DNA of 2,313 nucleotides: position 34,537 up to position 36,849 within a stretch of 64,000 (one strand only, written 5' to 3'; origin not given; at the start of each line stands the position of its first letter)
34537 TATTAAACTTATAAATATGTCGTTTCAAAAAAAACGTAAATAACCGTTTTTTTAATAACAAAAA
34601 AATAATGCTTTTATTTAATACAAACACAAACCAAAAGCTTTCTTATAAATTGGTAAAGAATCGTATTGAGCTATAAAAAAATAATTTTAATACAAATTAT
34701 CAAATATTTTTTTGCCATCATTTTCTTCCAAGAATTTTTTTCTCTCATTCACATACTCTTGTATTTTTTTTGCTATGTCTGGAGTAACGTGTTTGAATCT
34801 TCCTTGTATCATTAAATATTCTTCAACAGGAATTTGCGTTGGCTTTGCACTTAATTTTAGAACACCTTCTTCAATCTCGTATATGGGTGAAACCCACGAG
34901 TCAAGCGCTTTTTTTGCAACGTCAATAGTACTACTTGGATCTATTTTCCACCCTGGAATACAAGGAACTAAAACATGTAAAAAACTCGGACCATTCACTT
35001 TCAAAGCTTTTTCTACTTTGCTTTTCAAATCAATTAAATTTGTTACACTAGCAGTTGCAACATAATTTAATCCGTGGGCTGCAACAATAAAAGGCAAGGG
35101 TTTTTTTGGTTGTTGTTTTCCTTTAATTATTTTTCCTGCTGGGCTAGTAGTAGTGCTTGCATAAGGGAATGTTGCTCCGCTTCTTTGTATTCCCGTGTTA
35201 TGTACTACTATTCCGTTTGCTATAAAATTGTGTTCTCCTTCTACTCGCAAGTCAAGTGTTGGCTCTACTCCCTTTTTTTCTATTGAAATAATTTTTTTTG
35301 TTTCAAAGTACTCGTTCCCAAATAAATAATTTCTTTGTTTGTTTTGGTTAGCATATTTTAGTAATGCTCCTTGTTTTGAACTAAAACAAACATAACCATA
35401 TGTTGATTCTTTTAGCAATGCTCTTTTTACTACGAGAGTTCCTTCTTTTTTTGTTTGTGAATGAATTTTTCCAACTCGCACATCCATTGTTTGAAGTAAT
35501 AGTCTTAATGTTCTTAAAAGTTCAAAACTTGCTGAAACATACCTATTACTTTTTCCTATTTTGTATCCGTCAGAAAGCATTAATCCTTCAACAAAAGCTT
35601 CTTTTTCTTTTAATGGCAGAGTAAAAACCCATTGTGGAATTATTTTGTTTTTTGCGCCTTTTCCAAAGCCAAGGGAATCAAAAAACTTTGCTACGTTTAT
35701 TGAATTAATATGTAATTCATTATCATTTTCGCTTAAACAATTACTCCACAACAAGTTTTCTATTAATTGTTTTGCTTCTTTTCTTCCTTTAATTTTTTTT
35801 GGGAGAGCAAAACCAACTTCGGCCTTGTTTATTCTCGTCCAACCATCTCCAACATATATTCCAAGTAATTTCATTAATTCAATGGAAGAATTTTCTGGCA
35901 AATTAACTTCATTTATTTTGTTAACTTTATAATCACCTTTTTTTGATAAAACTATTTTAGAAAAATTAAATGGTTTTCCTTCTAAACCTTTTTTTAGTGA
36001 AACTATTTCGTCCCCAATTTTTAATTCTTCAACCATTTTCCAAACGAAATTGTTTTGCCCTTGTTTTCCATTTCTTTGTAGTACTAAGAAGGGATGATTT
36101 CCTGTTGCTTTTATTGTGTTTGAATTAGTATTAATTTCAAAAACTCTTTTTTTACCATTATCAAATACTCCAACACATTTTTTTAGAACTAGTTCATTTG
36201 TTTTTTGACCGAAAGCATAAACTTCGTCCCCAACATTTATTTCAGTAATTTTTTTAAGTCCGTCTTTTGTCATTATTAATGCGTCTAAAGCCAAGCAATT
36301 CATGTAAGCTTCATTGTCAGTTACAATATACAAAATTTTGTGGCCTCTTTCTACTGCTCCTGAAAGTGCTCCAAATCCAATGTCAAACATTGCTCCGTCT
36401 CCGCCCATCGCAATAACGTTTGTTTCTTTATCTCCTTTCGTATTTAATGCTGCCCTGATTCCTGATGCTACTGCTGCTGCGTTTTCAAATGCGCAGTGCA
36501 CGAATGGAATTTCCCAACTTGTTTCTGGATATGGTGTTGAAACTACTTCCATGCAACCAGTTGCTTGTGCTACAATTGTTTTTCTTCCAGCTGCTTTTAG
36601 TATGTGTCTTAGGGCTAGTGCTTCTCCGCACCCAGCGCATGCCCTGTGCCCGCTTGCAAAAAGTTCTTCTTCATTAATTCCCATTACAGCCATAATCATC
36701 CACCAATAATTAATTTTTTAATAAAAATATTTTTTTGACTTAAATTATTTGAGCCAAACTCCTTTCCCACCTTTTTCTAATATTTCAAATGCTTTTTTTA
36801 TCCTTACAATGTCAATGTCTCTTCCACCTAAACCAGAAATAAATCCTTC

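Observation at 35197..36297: Intein with homing endonuclease splits the ThDP-binding motif of PorB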

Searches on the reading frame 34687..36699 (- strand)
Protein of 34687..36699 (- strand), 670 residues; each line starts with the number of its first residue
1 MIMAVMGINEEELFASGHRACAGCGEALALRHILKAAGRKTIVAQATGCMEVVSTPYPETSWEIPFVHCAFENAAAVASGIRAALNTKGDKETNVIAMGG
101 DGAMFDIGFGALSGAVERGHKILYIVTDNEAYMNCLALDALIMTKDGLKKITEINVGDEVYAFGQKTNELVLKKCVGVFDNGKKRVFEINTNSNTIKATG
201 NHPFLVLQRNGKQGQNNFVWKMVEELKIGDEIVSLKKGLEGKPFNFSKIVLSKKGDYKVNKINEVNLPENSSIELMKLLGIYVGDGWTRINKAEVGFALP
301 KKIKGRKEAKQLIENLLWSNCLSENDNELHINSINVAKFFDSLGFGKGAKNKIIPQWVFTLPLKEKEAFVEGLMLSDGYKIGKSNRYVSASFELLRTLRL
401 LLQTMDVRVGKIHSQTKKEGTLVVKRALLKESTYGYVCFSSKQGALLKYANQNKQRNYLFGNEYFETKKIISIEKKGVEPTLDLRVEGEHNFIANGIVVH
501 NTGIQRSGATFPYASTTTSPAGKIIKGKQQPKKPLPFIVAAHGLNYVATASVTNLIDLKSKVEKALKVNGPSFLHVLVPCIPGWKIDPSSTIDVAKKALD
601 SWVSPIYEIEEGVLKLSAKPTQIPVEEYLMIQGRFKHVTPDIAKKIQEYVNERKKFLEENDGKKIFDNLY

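Call 4: search_protein_families(library=pfam, proteins=[window:34687-36699:-], max_evalue=0.1)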
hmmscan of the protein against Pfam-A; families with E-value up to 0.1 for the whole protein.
window:34687-36699:- (670 aa): 7 families
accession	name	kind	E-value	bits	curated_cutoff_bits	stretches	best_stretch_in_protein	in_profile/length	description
PF14890.11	Intein_splicing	-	5.4e-17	62.5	35.8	1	142-501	2-155/155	Intein splicing domain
PF02775.26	TPP_enzyme_C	-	5.9e-17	62.3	21.9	2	47-135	2-88/151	Thiamine pyrophosphate enzyme, C-terminal TPP binding domain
PF07591.16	PT-HINT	-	1.1e-05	26.1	27.7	1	141-234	1-89/137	Pretoxin HINT domain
PF13292.11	DXP_synthase_N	-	0.00015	21.6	21.2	1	74-132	116-174/274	1-deoxy-D-xylulose-5-phosphate synthase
PF01079.26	Hint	-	0.00023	21.3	29.7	1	132-242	10-125/213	Hint module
PF14528.11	LAGLIDADG_3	-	0.0011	19.7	22.5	1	366-415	3-55/82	LAGLIDADG-like domain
PF13403.11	Hint_2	-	0.032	15.1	28.4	0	135-169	2-36/147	Hint domain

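Call 5: search_protein_families(library=ncbifam, proteins=[window:34687-36699:-], max_evalue=0.1)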
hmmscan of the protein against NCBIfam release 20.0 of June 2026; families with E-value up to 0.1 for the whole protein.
window:34687-36699:- (670 aa): 24 families
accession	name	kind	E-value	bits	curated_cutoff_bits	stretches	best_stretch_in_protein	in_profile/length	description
NF008819.1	PRK11865.1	equivalog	4.6e-108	361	405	2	3-135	3-134/300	pyruvate synthase subunit PorB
NF008818.0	PRK11864.1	subfamily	4.8e-87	291.9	405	2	501-658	134-293/300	3-methyl-2-oxobutanoate dehydrogenase subunit beta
NF045792.1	OxalOxredbeta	equivalog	9.1e-76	254.8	590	2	2-135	5-144/311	oxalate oxidoreductase subunit beta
NF045766.1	PhenlGlyoxDHPadI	equivalog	4.2e-64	216.9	700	2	500-660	272-436/443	NADH-dependent phenylglyoxylate dehydrogenase subunit beta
NF005852.0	PRK07773.1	equivalog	6.4e-21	74.4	780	2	134-233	397-491/886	replicative DNA helicase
TIGR02176.1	pyruv_ox_red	equivalog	1.6e-14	52.7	911.35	3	497-652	991-1150/1167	pyruvate:ferredoxin (flavodoxin) oxidoreductase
NF008820.0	PRK11866.1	equivalog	2.9e-13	49.9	402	2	21-132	18-125/287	2-oxoacid ferredoxin oxidoreductase subunit beta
NF038162.1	RtcB_rel_intein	exception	8.6e-11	40.5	1150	3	444-505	521-582/961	intein-containing RtcB family protein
NF038098.1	GyrA_w_intein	exception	1.8e-10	39.4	1850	2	177-407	165-382/1232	intein-containing DNA gyrase subunit A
TIGR02177.1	PorB_KorB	subfamily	4.2e-10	39.6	261.9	2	21-132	4-111/286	2-oxoacid:acceptor oxidoreductase, beta subunit, pyruvate/2-ketoisovalerate family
TIGR01445.1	intein_Nterm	domain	7e-08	33.4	24.5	1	135-206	1-83/83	intein N-terminal splicing region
NF041171.1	Oxoac_fdxbeta_Archa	equivalog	7.8e-08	32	423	2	22-133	7-114/296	2-oxoacid:ferredoxin oxidoreductase subunit beta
TIGR01443.1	intein_Cterm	domain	4.2e-07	30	15.6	1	483-502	4-24/24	intein C-terminal splicing region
NF045703.1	rSAM_Tes_intein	exception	5.5e-07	27.8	1700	1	264-408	358-509/1040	tetraether lipid synthase Tes, intein-containing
NF011418.0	PRK14845.1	equivalog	2.9e-06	25.3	756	2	142-456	51-318/1049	translation initiation factor IF-2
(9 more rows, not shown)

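Call 6: find_homologous_proteins(query=window:34687-36699:-, max_evalue=1e-10)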
Query window:34687-36699:- (670 aa): 741 proteins with E <= 1e-10 among 8000 candidates; the best 120 are listed.
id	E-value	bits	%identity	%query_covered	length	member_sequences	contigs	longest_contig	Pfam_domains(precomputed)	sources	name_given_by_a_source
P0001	0.0e+0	1507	100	100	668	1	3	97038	PF07591.16,PF02775.27,PF14890.12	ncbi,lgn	-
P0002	0.0e+0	1337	86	100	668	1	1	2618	PF02775.27,PF14528.12,PF14890.12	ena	-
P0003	0.0e+0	1307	85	100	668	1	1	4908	PF02775.27,PF14528.12,PF14890.12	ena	-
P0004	0.0e+0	1241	81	100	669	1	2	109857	PF07591.16,PF02775.27,PF14890.12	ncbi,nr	ncbi:MAG: Pyruvate synthase subunit PorB [archaeon ADurb.Bin336]|nr:MAG: Pyruvate synthase subunit P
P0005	0.0e+0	1237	80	100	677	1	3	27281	PF07591.16,PF02775.27,PF14528.12,PF14890.12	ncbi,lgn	-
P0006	0.0e+0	1236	81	99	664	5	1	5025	PF07591.16,PF02775.27,PF14890.12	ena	-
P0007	0.0e+0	1233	80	100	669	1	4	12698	PF07591.16,PF02775.27,PF14528.12,PF14890.12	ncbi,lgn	-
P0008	0.0e+0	1232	80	100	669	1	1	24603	PF02775.27,PF14890.12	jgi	-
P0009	0.0e+0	1214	79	100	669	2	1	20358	PF02775.27,PF14528.12,PF14890.12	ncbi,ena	-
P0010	0.0e+0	1208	78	100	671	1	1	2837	PF07591.16,PF02775.27,PF14528.12,PF14890.12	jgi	jgi:pyruvate/2-oxoacid:ferredoxin oxidoreductase beta subunit/intein/homing endonuclease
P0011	0.0e+0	1202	78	100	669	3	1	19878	PF07591.16,PF02775.27,PF14528.12,PF14890.12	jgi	-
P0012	0.0e+0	1142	79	93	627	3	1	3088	PF02775.27,PF14528.12,PF14890.12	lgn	-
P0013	0.0e+0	1140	74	100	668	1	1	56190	PF02775.27,PF14528.12,PF14890.12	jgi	jgi:pyruvate/2-oxoacid:ferredoxin oxidoreductase beta subunit/intein/homing endonuclease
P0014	0.0e+0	1138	74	100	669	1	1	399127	PF07591.16,PF02775.27,PF14528.12,PF14890.12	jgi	jgi:pyruvate/2-oxoacid:ferredoxin oxidoreductase beta subunit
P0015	0.0e+0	1128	73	100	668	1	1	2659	PF02775.27,PF14528.12,PF14890.12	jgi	-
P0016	0.0e+0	1123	93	80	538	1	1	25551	PF07591.16,PF14528.12,PF14890.12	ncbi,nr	ncbi:MAG: LAGLIDADG family homing endonuclease [Candidatus ainarchaeum sp.]|nr:LAGLIDADG family homi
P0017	0.0e+0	1064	70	100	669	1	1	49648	PF07591.16,PF02775.27,PF14528.12,PF14890.12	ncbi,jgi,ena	-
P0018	0.0e+0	1020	68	99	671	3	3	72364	PF02775.27,PF14528.12,PF14890.12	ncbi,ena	-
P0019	0.0e+0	1017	68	99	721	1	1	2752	PF02775.27,PF14528.12,PF14890.12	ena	-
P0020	6.8e-289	978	65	99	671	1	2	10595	PF02775.27,PF14528.12,PF14890.12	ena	-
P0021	1.5e-285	967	64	99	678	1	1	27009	PF02775.27,PF14528.12,PF14890.12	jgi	-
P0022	1.9e-281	953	64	99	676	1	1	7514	PF02775.27,PF14890.12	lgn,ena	-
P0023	2.5e-281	953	64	99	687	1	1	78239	PF02775.27,PF14528.12,PF14890.12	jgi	jgi:pyruvate/2-oxoacid:ferredoxin oxidoreductase beta subunit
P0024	1.1e-280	951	64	99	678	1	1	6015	PF02775.27,PF14528.12,PF14890.12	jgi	-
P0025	1.3e-279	947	77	80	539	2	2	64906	PF07591.16,PF14528.12,PF14890.12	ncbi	ncbi:MAG: polymorphic toxin-type HINT domain-containing protein [archaeon]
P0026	4.7e-279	945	62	100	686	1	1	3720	PF02775.27,PF14528.12,PF14890.12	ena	-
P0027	3.1e-277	939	62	99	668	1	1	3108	PF02775.27,PF14890.12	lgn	-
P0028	3.6e-271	919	61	99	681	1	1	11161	PF02775.27,PF14528.12,PF14890.12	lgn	-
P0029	2.4e-268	910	62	100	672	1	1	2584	PF02775.27,PF14528.12,PF14890.12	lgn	-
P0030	3.2e-264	896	62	96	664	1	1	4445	PF02775.27,PF14528.12,PF14890.12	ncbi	-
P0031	4.8e-261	886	60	97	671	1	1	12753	PF02775.27,PF14528.12,PF14890.12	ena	-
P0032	5.3e-261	886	61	97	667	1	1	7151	PF02775.27,PF14528.12,PF14890.12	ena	-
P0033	1.5e-260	884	78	42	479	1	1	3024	PF07591.16,PF02775.27,PF14890.12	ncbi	-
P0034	1.6e-260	884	60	99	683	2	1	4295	PF02775.27,PF14528.12,PF14890.12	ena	-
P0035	7.9e-259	878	61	99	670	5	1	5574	PF02775.27,PF14528.12,PF14890.12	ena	-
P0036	4.7e-256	869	59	98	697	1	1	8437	PF02775.27,PF14528.12,PF14890.12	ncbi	-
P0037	5.2e-256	869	59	98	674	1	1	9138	PF02775.27,PF14528.12,PF14890.12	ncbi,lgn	-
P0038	9.8e-256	868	59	96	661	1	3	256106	PF02775.27,PF14528.12,PF14890.12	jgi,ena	-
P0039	1.2e-255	868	60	98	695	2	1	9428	PF02775.27,PF14528.12,PF14890.12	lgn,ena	-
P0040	1.1e-254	865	60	99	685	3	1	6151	PF07591.16,PF02775.27,PF14528.12,PF14890.12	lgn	-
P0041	1.3e-253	861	60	99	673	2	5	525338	PF02775.27,PF14528.12,PF14890.12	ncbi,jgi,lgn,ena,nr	ncbi:hypothetical protein HOK51_06470 [Candidatus Woesearchaeota archaeon]|jgi:pyruvate/2-oxoacid:fe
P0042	8.1e-253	859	59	99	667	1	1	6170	PF02775.27,PF14528.12,PF14890.12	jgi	jgi:pyruvate/2-oxoacid:ferredoxin oxidoreductase beta subunit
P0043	4.6e-252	856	61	95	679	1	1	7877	PF07591.16,PF02775.27,PF14528.12,PF14890.12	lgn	-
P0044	1.1e-251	855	60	96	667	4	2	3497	PF02775.27,PF14528.12,PF14890.12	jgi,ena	-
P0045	1.5e-251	854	58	97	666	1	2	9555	PF02775.27,PF14528.12,PF14890.12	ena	-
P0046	2.9e-251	853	58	100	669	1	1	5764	PF02775.27,PF14528.12,PF14890.12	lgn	-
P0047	5.0e-251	853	58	98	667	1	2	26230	PF02775.27,PF14528.12,PF14890.12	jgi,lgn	jgi:pyruvate/2-oxoacid:ferredoxin oxidoreductase beta subunit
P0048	5.9e-249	846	58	98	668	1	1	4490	PF02775.27,PF14528.12,PF14890.12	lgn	-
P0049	7.5e-249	845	59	99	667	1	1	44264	PF02775.27,PF14528.12,PF14890.12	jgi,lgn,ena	-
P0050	1.2e-248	845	59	98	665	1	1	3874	PF02775.27,PF14528.12,PF14890.12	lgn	-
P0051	1.7e-248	844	59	96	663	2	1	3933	PF02775.27,PF14528.12,PF14890.12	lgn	-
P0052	7.8e-248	842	57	99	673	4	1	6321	PF02775.27,PF14890.12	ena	-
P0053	1.3e-247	841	58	97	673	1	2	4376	PF02775.27,PF14890.12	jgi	-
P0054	1.7e-247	841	58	97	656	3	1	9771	PF02775.27,PF14890.12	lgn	-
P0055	5.1e-246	836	59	98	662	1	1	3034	PF02775.27,PF14528.12,PF14890.12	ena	-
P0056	1.3e-245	835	59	96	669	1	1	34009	PF02775.27,PF14528.12,PF14890.12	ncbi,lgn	-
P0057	2.5e-244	830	58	99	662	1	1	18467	PF02775.27,PF14528.12,PF14890.12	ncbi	-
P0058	1.5e-243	828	57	97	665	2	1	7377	PF02775.27,PF14528.12,PF14890.12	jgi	jgi:pyruvate/2-oxoacid:ferredoxin oxidoreductase beta subunit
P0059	7.6e-243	826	59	96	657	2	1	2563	PF02775.27,PF14528.12,PF14890.12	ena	-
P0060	1.2e-242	825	59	93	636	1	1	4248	PF02775.27,PF14528.12,PF14890.12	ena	-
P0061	9.2e-242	822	57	99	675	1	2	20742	PF02775.27,PF14528.12,PF14890.12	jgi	jgi:pyruvate/2-oxoacid:ferredoxin oxidoreductase beta subunit/intein/homing endonuclease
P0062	5.4e-241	819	58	97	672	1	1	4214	PF02775.27,PF14528.12,PF14890.12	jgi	jgi:pyruvate/2-oxoacid:ferredoxin oxidoreductase beta subunit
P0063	4.6e-240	816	58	97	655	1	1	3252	PF02775.27,PF14528.12,PF14890.12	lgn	-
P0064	6.1e-240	816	57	96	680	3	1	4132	PF02775.27,PF14528.12,PF14890.12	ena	-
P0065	5.6e-239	813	57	96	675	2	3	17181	PF02775.27,PF14528.12,PF14890.12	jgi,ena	-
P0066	1.5e-238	811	58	95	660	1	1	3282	PF02775.27,PF01079.26,PF14890.12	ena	-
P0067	2.0e-238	811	58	95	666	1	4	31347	PF02775.27,PF14890.12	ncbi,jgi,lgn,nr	ncbi:MAG: hypothetical protein FJZ09_05195 [Candidatus Omnitrophica bacterium]|nr:hypothetical prote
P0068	2.2e-238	811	57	95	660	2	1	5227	PF02775.27,PF01079.26,PF14890.12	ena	-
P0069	2.4e-238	811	58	95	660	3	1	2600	PF02775.27,PF01079.26,PF14890.12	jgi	-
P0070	6.2e-238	809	56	97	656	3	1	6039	PF02775.27,PF14528.12,PF14890.12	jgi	-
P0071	7.5e-238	809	57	96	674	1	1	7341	PF02775.27,PF14890.12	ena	-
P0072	1.8e-237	808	57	97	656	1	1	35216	PF02775.27,PF14890.12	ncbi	-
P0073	2.2e-237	808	57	96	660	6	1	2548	PF02775.27,PF01079.26,PF14890.12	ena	-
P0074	2.4e-237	807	58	95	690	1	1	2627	PF02775.27,PF14890.12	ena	-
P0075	2.6e-237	807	58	98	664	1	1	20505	PF02775.27,PF14528.12,PF14890.12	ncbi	-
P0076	9.7e-237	805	57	97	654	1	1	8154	PF02775.27,PF14528.12,PF14890.12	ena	-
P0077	1.2e-236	805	57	98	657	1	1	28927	PF02775.27,PF14890.12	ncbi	ncbi:MAG: thiamine pyrophosphate-dependent enzyme [Candidatus Aenigmatarchaeota archaeon]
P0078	2.3e-236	804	58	95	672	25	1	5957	PF07591.16,PF02775.27,PF01079.26,PF14890.12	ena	-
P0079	2.6e-236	804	58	94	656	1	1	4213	PF02775.27,PF14890.12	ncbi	-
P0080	1.3e-235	802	56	95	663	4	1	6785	PF02775.27,PF01079.26,PF14890.12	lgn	-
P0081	2.5e-235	801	56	97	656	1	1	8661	PF02775.27,PF14528.12,PF14890.12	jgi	-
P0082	2.5e-235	801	56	95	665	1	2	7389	PF07591.16,PF02775.27,PF01079.26,PF14890.12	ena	-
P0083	3.4e-235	800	56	96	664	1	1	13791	PF02775.27,PF01079.26,PF14890.12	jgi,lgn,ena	-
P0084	3.7e-235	800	57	97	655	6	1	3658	PF02775.27,PF14528.12,PF14890.12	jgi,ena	-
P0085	4.7e-235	800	55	97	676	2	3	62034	PF02775.27,PF14890.12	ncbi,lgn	-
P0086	4.7e-235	800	57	94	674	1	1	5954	PF02775.27,PF14528.12,PF14890.12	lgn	-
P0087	5.5e-235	800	57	94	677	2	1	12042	PF02775.27,PF14890.12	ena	-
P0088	7.4e-235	799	57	94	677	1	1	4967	PF02775.27,PF14528.12,PF14890.12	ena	-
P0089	9.0e-235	799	56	96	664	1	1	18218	PF02775.27,PF01079.26,PF14890.12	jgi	-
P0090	9.1e-235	799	56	96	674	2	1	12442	PF02775.27,PF14528.12,PF14890.12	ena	-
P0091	1.7e-234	798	59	94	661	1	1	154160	PF02775.27,PF14890.12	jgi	jgi:pyruvate/2-oxoacid:ferredoxin oxidoreductase beta subunit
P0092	2.2e-234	798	57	94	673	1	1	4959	PF02775.27,PF14528.12,PF14890.12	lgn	-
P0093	2.6e-234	797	56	98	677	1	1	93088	PF07591.16,PF02775.27,PF14528.12,PF01079.26,PF14890.12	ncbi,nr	ncbi:hypothetical protein JW711_03835 [Candidatus Woesearchaeota archaeon]|nr:hypothetical protein [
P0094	3.1e-234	797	57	96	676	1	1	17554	PF02775.27,PF14528.12,PF14890.12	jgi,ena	-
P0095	5.6e-234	796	57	95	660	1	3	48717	PF02775.27,PF01079.26,PF14890.12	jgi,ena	-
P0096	1.2e-233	795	56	98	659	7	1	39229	PF02775.27,PF14890.12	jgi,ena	-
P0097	1.6e-233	795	57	93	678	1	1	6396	PF02775.27,PF14528.12,PF14890.12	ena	-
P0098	3.5e-233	794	56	96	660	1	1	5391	PF02775.27,PF01079.26,PF14890.12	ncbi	-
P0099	3.8e-233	794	56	97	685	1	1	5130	PF02775.27,PF14528.12,PF14890.12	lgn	-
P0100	5.4e-233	793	56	96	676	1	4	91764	PF02775.27,PF14528.12,PF14890.12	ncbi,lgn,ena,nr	ncbi:MAG: hypothetical protein KKF46_08230 [Nanoarchaeota archaeon]|nr:hypothetical protein [Nanoarc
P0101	7.5e-233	793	56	95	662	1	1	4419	PF02775.27,PF14890.12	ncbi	-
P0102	8.9e-233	792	56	98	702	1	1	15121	PF02775.27,PF14890.12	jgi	jgi:pyruvate/2-oxoacid:ferredoxin oxidoreductase beta subunit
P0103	1.1e-232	792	57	97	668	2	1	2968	PF02775.27,PF14890.12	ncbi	-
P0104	1.4e-232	792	55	97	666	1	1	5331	PF02775.27,PF01079.26,PF14890.12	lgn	-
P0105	1.5e-232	792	57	96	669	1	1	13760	PF02775.27,PF14528.12,PF14890.12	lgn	-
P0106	3.7e-232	790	55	98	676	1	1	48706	PF02775.27,PF14528.12,PF01079.26,PF14890.12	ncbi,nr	ncbi:hypothetical protein JW826_03400 [Candidatus Woesearchaeota archaeon]|nr:hypothetical protein [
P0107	3.7e-232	790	56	96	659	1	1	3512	PF02775.27,PF14528.12,PF14890.12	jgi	jgi:pyruvate/2-oxoacid:ferredoxin oxidoreductase beta subunit/intein/homing endonuclease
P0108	4.1e-232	790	55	97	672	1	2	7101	PF02775.27,PF14890.12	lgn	-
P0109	6.7e-232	789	56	96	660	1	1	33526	PF07591.16,PF02775.27,PF14890.12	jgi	-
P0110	1.2e-231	789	56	96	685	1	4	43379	PF02775.27,PF14890.12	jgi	-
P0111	1.2e-231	789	55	97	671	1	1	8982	PF02775.27,PF14528.12,PF14890.12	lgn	-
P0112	1.4e-231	788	56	96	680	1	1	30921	PF02775.27,PF01079.26,PF14890.12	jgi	-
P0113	2.0e-231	788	57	97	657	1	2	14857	PF02775.27,PF14528.12,PF14890.12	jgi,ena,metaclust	metaclust:\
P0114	2.3e-231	788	56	97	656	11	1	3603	PF02775.27,PF14890.12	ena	-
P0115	4.2e-231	787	56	95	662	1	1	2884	PF02775.27,PF01079.26,PF14890.12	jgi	-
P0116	6.1e-231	786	57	95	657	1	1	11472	PF02775.27,PF14528.12,PF14890.12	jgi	jgi:pyruvate/2-oxoacid:ferredoxin oxidoreductase beta subunit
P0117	1.0e-230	785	57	95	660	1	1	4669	PF02775.27,PF01079.26,PF14890.12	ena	-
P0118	1.2e-230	785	56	94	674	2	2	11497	PF02775.27,PF14528.12,PF14890.12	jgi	jgi:pyruvate/2-oxoacid:ferredoxin oxidoreductase beta subunit/intein/homing endonuclease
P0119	1.3e-230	785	56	95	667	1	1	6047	PF02775.27,PF14890.12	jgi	-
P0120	1.5e-230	785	56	96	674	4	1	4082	PF02775.27,PF14890.12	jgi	jgi:pyruvate/2-oxoacid:ferredoxin oxidoreductase beta subunit/intein/homing endonuclease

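Call 40: list_cluster_members(proteins=[P0001])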
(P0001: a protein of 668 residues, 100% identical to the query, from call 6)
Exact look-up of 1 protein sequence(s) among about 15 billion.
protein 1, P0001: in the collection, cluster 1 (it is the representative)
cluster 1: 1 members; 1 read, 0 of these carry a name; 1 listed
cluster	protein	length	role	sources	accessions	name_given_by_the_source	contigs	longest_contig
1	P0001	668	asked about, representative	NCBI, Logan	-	-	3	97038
